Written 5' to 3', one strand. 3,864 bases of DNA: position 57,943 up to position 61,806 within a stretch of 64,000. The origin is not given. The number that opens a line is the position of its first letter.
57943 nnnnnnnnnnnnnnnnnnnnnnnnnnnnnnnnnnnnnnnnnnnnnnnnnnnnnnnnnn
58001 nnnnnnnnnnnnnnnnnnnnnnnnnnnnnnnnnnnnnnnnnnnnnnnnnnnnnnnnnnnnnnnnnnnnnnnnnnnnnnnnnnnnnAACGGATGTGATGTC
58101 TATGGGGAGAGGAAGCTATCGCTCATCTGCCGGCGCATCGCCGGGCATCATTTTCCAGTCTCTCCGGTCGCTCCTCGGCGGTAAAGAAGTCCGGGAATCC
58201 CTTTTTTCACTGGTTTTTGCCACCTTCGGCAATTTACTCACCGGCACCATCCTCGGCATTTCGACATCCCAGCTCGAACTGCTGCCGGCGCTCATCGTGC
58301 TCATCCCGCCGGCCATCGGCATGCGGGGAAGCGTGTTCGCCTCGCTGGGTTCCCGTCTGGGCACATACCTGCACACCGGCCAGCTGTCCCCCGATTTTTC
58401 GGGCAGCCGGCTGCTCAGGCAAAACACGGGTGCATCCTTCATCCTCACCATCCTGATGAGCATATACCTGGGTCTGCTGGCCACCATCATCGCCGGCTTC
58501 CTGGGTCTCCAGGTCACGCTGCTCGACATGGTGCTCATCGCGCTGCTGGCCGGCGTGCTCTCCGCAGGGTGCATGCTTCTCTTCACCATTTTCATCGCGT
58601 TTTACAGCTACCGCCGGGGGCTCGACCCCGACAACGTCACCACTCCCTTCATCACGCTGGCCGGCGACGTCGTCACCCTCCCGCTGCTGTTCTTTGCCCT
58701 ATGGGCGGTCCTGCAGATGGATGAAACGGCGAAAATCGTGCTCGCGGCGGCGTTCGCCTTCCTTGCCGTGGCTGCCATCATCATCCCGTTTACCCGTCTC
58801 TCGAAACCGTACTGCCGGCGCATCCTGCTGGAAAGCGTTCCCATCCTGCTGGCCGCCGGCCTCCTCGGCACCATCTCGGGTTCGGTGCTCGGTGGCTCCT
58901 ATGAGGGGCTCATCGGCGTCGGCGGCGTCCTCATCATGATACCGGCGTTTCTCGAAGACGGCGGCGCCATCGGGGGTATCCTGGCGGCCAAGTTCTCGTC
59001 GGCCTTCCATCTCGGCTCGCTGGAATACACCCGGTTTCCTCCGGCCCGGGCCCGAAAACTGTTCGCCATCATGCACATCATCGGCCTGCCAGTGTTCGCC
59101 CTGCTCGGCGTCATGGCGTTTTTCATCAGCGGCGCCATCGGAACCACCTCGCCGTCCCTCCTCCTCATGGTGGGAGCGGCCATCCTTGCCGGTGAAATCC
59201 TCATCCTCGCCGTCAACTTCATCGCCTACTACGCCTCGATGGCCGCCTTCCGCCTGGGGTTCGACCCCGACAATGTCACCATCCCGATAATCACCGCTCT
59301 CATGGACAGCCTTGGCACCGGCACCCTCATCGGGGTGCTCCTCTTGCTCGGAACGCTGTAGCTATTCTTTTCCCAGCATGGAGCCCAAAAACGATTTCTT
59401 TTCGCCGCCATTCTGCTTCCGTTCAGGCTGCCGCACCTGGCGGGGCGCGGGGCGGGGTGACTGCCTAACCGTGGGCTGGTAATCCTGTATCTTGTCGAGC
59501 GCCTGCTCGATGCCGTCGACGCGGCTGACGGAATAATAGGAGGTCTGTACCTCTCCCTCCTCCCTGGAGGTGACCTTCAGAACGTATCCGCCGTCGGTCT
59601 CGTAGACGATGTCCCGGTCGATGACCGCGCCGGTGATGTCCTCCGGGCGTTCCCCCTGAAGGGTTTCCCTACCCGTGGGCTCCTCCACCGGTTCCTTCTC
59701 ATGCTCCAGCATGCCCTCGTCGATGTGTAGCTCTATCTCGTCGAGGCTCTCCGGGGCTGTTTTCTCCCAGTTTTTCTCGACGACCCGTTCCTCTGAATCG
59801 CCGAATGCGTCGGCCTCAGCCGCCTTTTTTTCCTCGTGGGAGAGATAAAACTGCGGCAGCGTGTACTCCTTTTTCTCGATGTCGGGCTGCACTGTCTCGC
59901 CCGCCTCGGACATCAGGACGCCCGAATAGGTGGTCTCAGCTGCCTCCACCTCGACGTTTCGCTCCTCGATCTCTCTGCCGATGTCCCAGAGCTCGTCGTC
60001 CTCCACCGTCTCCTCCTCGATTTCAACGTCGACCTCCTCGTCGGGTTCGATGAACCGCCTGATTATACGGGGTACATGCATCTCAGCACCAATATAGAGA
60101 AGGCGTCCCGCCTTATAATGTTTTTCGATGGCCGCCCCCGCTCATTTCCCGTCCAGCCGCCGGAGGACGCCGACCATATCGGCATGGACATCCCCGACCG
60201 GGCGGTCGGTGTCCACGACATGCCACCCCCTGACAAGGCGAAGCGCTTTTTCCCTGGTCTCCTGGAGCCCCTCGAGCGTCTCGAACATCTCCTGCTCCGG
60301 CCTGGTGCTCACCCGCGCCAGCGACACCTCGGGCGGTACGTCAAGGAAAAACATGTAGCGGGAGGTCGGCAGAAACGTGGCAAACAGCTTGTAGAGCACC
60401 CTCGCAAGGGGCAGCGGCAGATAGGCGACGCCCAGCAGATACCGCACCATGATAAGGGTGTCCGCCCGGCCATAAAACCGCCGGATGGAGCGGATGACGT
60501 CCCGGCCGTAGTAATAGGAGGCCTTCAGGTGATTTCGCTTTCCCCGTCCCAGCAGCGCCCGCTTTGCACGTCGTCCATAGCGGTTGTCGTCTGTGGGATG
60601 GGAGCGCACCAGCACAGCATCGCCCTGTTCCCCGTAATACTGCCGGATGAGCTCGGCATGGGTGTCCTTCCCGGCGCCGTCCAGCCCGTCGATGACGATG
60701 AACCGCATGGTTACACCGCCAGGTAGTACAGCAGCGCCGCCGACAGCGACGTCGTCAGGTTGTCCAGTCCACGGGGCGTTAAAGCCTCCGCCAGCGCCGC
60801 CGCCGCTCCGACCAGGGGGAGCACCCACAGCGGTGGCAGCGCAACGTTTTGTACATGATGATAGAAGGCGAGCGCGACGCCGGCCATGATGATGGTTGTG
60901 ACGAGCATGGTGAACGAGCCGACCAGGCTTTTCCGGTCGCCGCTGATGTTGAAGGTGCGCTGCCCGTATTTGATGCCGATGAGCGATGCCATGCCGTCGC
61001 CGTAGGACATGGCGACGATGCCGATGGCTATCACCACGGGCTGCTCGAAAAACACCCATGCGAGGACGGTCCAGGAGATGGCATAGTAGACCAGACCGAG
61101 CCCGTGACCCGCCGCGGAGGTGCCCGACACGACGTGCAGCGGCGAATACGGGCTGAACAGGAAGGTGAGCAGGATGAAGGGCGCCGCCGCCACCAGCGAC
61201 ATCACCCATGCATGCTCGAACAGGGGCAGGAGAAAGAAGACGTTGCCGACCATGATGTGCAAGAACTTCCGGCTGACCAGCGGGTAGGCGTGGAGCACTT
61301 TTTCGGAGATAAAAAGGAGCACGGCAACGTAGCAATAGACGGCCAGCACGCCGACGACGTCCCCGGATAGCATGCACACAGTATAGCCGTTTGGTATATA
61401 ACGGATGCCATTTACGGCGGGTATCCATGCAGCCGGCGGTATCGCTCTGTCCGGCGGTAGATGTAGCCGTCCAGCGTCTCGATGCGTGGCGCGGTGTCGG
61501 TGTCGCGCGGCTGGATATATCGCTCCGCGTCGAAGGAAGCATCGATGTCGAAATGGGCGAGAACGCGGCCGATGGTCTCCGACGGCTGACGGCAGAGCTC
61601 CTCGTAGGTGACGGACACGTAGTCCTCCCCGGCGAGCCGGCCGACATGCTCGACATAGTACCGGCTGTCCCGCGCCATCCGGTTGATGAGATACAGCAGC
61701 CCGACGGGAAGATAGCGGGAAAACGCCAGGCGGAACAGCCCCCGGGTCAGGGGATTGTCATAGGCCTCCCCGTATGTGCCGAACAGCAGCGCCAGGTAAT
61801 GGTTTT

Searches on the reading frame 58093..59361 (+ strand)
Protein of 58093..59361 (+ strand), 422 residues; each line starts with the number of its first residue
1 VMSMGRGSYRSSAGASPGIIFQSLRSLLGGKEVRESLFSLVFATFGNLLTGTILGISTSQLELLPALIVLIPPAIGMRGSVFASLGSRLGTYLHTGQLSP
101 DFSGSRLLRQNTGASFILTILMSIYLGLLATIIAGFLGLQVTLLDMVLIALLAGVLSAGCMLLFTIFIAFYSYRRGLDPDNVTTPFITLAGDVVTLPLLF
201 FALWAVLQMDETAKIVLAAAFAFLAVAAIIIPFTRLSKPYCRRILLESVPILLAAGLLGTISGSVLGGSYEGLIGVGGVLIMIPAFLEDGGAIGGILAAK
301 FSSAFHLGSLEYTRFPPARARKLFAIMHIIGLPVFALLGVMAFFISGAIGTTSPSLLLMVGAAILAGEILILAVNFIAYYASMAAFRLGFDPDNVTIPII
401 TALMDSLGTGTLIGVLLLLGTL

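Call 63: search_protein_families(library=pfam, proteins=[window:58093-59361:+], max_evalue=0.00001)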
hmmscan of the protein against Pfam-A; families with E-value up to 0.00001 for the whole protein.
window:58093-59361:+ (422 aa): 1 family
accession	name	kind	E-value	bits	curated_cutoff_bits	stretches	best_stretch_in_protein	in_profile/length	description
PF01769.21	MgtE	-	4.9e-38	130.7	27.6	2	71-201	1-124/125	Divalent cation transporter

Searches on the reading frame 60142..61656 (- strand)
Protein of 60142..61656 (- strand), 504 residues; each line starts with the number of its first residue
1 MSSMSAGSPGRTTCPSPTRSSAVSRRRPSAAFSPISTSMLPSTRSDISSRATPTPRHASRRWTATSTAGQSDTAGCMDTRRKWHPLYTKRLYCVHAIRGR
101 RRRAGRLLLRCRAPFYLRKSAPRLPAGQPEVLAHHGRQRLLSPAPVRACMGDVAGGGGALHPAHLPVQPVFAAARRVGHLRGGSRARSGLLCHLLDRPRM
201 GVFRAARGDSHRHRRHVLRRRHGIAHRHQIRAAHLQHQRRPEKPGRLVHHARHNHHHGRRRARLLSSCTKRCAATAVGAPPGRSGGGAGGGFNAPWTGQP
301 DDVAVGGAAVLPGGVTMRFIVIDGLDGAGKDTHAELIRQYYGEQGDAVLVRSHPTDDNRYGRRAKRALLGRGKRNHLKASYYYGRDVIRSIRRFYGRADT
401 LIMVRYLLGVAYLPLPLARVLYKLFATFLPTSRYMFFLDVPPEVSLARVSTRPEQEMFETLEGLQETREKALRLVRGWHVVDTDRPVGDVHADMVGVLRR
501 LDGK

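Call 63: search_protein_families(library=pfam, proteins=[window:60142-61656:-], max_evalue=0.00001)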
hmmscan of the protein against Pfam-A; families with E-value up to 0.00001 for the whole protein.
window:60142-61656:- (504 aa): 1 family
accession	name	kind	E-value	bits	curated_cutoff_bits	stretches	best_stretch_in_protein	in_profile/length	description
PF02223.23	Thymidylate_kin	-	5.6e-30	104.8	27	1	322-493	1-184/185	Thymidylate kinase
